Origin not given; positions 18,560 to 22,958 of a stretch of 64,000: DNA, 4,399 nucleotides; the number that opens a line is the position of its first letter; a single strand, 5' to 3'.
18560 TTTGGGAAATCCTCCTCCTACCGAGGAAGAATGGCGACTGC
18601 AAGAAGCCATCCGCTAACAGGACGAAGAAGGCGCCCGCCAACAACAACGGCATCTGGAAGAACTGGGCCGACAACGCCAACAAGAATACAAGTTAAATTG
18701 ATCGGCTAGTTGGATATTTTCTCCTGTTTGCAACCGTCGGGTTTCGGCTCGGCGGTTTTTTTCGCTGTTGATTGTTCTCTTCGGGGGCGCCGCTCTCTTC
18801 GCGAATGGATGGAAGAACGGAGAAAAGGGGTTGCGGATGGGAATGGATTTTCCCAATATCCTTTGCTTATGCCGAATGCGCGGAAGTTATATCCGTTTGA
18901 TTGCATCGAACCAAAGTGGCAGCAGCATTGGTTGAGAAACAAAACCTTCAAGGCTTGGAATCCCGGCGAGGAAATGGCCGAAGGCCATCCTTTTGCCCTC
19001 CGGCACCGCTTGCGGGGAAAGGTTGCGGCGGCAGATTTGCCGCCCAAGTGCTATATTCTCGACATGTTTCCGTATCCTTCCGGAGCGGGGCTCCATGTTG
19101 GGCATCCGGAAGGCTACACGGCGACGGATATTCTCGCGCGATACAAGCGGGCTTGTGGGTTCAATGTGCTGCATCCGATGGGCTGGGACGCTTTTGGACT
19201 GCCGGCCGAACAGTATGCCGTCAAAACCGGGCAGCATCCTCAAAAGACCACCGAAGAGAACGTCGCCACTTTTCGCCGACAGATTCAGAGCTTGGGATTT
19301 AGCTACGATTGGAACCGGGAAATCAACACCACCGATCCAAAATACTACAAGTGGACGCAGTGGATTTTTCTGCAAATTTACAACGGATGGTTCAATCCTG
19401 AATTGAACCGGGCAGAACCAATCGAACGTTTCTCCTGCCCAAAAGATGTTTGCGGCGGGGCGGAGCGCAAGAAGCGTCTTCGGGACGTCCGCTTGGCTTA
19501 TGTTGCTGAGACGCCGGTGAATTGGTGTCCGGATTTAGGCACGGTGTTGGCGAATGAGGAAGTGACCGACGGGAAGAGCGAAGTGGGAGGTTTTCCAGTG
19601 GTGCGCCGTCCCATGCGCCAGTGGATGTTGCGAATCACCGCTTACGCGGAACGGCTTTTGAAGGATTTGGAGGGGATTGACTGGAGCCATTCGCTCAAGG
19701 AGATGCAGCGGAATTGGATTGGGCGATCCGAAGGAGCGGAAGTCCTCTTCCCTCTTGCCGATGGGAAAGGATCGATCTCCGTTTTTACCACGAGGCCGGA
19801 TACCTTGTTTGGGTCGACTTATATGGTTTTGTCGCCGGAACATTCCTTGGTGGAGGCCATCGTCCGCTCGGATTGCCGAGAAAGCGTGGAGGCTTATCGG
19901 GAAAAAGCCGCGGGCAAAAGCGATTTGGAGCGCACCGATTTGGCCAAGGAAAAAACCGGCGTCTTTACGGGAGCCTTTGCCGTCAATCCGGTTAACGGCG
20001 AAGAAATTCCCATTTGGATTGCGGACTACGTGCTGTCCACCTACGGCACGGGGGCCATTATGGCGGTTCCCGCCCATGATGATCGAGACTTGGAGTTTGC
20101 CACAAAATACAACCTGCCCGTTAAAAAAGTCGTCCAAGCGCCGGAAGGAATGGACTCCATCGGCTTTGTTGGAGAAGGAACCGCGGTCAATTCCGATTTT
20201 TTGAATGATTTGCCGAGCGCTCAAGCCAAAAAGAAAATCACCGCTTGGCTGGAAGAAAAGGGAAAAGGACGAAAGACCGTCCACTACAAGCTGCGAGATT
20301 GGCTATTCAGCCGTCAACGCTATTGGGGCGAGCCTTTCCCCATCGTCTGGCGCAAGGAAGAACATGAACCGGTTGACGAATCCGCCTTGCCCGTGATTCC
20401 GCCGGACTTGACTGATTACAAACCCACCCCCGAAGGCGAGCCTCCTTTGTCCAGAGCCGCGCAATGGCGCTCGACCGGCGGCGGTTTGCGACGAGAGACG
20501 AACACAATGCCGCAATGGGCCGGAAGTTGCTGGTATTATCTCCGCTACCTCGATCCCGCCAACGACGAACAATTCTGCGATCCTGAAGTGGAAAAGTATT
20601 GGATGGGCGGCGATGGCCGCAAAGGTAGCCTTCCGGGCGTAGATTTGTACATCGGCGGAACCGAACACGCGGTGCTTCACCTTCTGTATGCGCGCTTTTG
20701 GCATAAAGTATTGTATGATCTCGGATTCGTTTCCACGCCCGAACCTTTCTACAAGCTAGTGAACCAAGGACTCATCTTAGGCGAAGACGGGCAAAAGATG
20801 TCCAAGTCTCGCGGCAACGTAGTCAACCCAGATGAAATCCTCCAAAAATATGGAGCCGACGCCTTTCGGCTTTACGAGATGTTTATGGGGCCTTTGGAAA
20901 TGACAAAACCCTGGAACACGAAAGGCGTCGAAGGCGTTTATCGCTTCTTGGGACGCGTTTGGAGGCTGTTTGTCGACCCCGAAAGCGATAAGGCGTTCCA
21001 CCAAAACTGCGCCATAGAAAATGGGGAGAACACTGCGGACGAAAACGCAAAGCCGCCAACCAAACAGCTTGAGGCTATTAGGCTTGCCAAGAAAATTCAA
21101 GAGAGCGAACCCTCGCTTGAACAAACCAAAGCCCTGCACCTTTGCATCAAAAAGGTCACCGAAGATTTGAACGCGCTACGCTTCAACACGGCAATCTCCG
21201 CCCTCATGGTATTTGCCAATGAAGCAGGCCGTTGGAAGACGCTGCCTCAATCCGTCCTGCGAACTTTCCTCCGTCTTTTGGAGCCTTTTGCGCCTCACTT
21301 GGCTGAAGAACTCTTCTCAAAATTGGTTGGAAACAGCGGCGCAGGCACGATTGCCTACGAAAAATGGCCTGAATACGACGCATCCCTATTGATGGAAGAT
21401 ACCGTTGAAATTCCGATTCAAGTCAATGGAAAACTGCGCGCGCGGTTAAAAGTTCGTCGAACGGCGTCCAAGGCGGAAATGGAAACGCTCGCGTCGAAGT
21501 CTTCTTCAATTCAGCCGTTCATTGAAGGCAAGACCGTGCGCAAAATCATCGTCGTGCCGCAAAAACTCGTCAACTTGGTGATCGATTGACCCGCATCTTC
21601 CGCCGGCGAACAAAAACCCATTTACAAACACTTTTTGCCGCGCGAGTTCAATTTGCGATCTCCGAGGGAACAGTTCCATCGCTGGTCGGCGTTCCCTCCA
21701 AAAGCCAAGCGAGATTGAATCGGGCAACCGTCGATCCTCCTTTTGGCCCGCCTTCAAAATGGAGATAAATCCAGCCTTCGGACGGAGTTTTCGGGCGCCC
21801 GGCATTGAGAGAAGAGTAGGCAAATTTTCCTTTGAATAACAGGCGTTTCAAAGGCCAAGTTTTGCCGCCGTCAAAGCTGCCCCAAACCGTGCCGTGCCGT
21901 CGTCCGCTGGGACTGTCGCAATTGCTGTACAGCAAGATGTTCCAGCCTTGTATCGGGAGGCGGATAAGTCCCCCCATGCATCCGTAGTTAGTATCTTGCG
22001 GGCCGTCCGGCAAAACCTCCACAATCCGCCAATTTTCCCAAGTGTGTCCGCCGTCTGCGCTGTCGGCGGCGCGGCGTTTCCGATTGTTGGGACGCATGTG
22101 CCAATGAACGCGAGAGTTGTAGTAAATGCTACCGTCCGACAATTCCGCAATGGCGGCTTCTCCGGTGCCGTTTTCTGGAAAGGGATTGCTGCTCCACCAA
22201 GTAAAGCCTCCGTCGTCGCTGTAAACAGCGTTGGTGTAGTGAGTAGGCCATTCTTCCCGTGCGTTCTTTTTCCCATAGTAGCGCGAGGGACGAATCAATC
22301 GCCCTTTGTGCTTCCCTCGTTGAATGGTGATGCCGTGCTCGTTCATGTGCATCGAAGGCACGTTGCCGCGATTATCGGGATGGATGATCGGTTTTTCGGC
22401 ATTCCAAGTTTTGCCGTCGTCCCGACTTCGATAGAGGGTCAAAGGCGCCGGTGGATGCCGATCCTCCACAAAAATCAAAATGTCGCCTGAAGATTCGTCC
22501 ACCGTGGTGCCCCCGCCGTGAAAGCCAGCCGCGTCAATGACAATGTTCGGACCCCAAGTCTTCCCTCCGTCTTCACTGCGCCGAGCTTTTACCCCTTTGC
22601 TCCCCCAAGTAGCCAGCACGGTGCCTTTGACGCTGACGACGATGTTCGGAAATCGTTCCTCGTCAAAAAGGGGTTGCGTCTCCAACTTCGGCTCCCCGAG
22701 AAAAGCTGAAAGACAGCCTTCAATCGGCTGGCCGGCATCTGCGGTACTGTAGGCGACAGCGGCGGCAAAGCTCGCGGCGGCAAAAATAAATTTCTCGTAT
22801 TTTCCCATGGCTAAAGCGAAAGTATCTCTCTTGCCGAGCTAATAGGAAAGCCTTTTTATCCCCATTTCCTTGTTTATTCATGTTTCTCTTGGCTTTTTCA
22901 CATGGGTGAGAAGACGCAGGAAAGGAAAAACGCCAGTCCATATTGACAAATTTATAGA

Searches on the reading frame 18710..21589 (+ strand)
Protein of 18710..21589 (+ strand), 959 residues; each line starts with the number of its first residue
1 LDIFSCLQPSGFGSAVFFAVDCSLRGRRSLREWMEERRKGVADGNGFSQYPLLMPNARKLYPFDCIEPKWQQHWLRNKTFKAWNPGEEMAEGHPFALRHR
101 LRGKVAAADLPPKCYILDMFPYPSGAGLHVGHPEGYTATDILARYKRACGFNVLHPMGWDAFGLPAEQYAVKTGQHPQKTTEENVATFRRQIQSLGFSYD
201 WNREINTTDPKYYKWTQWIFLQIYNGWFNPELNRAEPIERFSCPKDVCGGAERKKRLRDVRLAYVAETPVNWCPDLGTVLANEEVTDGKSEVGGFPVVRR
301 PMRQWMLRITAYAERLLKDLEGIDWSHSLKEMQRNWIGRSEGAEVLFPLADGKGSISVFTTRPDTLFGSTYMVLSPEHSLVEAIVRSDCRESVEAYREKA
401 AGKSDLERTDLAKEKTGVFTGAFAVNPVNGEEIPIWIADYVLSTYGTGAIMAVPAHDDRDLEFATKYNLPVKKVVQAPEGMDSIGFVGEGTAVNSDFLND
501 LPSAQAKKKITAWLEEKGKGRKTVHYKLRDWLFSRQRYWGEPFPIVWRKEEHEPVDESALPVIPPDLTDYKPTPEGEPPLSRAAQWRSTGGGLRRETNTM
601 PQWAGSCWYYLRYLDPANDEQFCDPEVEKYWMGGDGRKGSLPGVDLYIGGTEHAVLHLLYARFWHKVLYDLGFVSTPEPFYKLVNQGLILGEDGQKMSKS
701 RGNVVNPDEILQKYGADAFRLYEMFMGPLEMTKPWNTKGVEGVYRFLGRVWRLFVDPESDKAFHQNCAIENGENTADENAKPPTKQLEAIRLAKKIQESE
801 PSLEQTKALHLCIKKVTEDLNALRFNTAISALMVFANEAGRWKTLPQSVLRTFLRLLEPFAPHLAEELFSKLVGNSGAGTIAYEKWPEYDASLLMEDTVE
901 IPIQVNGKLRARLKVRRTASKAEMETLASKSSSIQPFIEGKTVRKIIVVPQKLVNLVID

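Call 41: search_protein_families(library=pfam, proteins=[window:18710-21589:+], max_evalue=0.00001)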
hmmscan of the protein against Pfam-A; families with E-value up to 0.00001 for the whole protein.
window:18710-21589:+ (959 aa): 4 families
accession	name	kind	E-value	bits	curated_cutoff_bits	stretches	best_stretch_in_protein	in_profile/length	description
PF13603.12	tRNA-synt_1_2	-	1.3e-65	220.9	25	1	334-515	1-185/185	Leucyl-tRNA synthetase, editing domain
PF00133.28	tRNA-synt_1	-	3.9e-39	135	22.7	2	662-722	340-401/414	tRNA synthetases class I (I, L, M and V)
PF09334.17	tRNA-synt_1g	-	5.8e-24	85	20.1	1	120-338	7-219/391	tRNA synthetases class I (M)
PF08264.19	Anticodon_1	-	1.4e-18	67.7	25.1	1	808-920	7-143/148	Anticodon-binding domain of tRNA ligase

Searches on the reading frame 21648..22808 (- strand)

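Call 41: search_protein_families(library=pfam, proteins=[window:21648-22808:-], max_evalue=0.00001)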
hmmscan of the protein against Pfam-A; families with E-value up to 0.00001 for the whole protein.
window:21648-22808:- (386 aa): 2 families
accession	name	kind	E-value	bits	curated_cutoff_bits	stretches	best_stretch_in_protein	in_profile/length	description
PF13088.12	BNR_2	-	3.3e-15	56.6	31.4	1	72-334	17-267/277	BNR repeat-like domain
PF02012.26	BNR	-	1.9e-06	27.5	27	0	126-136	1-11/12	BNR/Asp-box repeat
